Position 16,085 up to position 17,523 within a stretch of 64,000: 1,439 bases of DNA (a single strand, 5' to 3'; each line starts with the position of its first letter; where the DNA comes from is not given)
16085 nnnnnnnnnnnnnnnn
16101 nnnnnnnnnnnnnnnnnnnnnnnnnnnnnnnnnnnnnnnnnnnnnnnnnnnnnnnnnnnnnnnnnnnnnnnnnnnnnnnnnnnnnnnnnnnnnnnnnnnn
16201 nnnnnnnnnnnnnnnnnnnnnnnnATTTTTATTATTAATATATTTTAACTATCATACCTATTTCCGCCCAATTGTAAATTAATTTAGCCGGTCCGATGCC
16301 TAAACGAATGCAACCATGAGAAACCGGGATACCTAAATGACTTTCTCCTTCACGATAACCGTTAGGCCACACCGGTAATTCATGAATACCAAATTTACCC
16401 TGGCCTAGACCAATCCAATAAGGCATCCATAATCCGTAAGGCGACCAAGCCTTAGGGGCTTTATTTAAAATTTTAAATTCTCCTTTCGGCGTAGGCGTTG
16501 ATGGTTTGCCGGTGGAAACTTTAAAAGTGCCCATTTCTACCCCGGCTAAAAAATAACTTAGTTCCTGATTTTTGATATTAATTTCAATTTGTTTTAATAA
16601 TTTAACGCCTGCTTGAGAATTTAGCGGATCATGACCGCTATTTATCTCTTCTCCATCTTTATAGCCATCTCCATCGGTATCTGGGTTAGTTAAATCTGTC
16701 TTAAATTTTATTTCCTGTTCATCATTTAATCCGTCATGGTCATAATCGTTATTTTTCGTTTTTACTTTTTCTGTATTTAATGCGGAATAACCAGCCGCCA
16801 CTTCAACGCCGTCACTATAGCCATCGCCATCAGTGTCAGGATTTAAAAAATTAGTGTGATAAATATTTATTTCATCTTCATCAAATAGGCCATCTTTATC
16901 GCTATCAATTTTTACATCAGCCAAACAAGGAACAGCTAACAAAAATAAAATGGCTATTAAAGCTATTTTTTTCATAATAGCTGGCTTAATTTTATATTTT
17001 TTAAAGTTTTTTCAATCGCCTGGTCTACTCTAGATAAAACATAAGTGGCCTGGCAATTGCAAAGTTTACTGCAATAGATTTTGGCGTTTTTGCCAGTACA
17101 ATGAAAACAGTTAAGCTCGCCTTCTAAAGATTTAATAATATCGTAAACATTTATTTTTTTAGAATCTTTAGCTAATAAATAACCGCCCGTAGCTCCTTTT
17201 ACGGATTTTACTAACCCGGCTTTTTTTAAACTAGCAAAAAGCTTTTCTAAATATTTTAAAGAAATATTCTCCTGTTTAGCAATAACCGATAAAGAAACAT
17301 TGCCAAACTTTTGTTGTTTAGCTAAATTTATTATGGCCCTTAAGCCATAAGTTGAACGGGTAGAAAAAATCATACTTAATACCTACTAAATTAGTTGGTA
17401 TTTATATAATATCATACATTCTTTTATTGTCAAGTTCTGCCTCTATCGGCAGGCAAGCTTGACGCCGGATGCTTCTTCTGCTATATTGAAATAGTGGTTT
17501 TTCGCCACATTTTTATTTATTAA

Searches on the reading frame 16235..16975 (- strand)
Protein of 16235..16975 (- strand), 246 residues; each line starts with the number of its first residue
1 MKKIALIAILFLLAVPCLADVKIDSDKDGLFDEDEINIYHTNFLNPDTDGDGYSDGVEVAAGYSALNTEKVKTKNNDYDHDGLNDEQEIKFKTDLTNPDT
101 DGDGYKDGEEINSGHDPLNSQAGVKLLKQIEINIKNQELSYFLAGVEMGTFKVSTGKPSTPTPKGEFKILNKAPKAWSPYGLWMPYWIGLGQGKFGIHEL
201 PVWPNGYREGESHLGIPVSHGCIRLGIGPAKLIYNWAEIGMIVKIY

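Call 3: search_protein_families(library=pfam, proteins=[window:16235-16975:-], max_evalue=10)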
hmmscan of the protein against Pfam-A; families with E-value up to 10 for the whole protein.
window:16235-16975:- (246 aa): 6 families
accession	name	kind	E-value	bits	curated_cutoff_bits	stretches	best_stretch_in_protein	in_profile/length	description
PF03734.19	YkuD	-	7.1e-18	66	23.4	1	129-245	3-146/146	L,D-transpeptidase catalytic domain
PF18884.5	TSP3_bac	-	6.7e-17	61.4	25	4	47-62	1-16/22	Bacterial TSP3 repeat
PF03495.19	Binary_toxB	-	0.00017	22.1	25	2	46-113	1-62/78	Clostridial binary toxin B/anthrax toxin PA Ca-binding domain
PF24784.1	Temptin_C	-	0.096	13.6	27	2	72-111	37-74/98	Temptin C-terminal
PF20615.3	DUF6802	-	0.14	12.6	27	1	18-60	29-71/102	Family of unknown function (DUF6802)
PF10149.14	TM231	-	2.2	7.8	23.2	1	65-96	96-127/301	Transmembrane protein 231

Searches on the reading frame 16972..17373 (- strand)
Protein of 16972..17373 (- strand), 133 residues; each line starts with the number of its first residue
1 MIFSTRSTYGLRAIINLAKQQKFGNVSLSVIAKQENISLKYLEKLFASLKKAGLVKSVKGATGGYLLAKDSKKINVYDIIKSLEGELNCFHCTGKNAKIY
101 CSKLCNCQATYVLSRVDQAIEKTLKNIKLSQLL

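Call 3: search_protein_families(library=pfam, proteins=[window:16972-17373:-], max_evalue=10)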
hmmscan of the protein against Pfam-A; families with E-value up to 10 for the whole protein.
window:16972-17373:- (133 aa): 3 families
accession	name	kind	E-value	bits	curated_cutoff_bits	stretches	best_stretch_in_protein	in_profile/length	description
PF02082.26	Rrf2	-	3.9e-37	127.8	30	1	4-133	2-130/132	Iron-dependent Transcriptional regulator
PF03444.21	HrcA_DNA-bdg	-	0.0019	18.3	21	1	11-67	10-65/79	Winged helix-turn-helix transcription repressor, HrcA DNA-binding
PF20306.3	Sp-DndD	-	0.07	13.7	27.2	1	28-48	6-26/51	Small protein found in certain Dnd DNA modification systems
